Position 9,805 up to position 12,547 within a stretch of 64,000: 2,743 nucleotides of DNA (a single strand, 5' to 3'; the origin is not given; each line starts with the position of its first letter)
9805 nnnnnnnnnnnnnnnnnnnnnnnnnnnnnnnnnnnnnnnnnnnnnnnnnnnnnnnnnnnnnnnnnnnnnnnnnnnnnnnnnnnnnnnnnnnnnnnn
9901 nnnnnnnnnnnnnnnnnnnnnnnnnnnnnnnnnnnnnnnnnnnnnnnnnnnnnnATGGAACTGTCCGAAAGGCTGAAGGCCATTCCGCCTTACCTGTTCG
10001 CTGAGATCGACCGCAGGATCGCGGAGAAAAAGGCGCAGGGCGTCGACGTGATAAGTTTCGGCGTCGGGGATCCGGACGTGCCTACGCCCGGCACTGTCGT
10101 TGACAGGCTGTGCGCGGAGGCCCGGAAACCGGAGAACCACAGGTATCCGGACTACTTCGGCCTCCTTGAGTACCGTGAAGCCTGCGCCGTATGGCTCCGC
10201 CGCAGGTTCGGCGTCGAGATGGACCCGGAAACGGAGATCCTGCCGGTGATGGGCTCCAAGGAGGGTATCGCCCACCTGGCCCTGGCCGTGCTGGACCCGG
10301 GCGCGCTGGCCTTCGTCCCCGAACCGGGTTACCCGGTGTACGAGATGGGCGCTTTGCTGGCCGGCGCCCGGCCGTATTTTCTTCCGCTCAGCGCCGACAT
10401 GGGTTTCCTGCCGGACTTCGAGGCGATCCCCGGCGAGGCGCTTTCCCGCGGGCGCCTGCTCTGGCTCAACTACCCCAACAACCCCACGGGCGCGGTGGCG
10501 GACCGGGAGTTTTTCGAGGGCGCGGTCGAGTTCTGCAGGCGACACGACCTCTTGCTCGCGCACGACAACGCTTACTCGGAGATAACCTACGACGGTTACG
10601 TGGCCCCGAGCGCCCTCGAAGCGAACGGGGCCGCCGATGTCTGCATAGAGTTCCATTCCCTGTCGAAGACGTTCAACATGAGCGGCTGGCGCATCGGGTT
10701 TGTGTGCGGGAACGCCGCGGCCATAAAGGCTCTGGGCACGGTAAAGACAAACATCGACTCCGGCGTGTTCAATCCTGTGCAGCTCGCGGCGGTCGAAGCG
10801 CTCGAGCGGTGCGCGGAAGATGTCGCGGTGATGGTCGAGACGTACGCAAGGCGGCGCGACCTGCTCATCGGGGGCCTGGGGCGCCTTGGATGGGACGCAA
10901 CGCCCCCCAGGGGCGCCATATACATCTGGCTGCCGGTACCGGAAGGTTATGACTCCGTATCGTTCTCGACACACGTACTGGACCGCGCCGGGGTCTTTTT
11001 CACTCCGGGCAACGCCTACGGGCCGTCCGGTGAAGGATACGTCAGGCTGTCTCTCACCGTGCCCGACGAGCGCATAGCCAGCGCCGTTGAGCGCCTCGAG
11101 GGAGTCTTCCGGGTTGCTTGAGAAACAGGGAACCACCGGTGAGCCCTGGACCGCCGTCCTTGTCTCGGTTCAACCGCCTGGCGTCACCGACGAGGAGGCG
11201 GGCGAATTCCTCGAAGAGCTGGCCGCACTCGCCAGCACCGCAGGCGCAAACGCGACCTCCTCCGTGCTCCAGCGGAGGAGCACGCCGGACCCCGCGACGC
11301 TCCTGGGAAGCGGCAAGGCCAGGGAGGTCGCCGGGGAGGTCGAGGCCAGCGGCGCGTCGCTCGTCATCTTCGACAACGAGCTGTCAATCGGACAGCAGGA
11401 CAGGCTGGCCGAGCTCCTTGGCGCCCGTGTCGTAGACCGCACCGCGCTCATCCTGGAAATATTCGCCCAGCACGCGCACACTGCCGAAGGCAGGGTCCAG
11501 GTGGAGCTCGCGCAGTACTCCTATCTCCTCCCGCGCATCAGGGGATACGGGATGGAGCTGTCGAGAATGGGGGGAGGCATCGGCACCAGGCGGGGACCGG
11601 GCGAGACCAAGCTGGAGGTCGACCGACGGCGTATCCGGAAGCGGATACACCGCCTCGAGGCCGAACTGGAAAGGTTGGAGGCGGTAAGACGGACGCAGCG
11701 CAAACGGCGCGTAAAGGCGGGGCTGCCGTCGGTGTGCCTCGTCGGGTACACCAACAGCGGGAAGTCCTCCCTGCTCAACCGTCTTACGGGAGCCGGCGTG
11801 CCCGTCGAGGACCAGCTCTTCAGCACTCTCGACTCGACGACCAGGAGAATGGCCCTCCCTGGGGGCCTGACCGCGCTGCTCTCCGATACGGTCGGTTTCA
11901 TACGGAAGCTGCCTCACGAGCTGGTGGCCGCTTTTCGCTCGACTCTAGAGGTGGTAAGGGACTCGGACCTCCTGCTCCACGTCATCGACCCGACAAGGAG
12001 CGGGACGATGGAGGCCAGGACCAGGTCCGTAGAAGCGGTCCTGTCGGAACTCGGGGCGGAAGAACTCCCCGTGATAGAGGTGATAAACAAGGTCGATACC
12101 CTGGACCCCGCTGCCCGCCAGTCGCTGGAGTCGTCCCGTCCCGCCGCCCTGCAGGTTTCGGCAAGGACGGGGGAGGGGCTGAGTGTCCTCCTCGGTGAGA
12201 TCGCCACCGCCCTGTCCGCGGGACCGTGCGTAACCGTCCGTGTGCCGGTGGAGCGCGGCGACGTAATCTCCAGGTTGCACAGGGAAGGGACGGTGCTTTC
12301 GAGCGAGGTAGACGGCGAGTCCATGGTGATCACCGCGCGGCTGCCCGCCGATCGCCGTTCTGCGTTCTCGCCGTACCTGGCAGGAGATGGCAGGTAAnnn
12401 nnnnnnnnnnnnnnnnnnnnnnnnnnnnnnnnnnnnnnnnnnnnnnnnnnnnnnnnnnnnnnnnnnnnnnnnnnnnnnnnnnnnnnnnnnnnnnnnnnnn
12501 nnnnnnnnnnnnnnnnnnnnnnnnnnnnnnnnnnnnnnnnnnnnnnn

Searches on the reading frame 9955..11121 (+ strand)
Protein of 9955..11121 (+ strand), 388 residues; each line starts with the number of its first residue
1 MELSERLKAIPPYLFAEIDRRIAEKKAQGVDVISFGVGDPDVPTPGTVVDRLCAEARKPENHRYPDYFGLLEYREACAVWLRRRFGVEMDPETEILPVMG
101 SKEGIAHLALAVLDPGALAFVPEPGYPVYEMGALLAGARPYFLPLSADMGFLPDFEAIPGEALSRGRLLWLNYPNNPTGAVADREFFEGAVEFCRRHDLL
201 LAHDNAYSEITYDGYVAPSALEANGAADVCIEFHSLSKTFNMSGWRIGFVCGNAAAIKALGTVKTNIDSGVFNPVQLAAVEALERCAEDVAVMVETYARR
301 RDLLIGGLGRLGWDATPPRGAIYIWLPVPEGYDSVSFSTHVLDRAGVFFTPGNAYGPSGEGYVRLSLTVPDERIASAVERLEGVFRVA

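Call 10: search_protein_families(library=pfam, proteins=[window:9955-11121:+], max_evalue=0.01)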
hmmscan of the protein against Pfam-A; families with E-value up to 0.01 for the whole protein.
window:9955-11121:+ (388 aa): 1 family
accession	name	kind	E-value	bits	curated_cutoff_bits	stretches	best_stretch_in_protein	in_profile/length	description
PF00155.27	Aminotran_1_2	-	3e-57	194.9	19.7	1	31-381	2-361/361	Aminotransferase class I and II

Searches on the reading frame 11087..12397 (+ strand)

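Call 10: search_protein_families(library=pfam, proteins=[window:11087-12397:+], max_evalue=0.01)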
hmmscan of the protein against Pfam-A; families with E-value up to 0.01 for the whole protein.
window:11087-12397:+ (436 aa): 11 families
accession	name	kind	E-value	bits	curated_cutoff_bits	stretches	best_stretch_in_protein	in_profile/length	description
PF16360.10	GTP-bdg_M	-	1.2e-28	99.8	29.5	1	129-208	1-79/79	GTP-binding GTPase Middle Region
PF13167.11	GTP-bdg_N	-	9.9e-28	97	25.4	1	42-127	4-89/89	GTP-binding GTPase N-terminal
PF01926.29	MMR_HSR1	-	9.9e-20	71.2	21.9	1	216-335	2-113/113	50S ribosome-binding GTPase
PF19275.4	HflX_C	-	0.00021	21.7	26.4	1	350-419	8-79/102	HflX C-terminal domain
PF13191.12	AAA_16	-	0.0004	21.4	32.6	1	207-348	17-153/167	AAA ATPase domain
PF02421.24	FeoB_N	-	0.0013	18.7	27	1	216-257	3-44/156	Ferrous iron transport protein B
PF03193.22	RsgA_GTPase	-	0.0019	18.5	30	0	208-236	99-129/174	RsgA GTPase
PF00350.29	Dynamin_N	-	0.0025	18.3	27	1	216-241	1-26/168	Dynamin family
PF00009.33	GTP_EFTU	-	0.0032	17.5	26.5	0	290-347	90-143/188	Elongation factor Tu GTP binding domain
PF16897.10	MMR_HSR1_Xtn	-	0.0039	17.6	35.2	1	328-376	57-104/106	C-terminal region of MMR_HSR1 domain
PF25199.1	nSTAND_NTPase5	-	0.007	16.6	34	0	336-379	25-68/145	Novel STAND NTPase 5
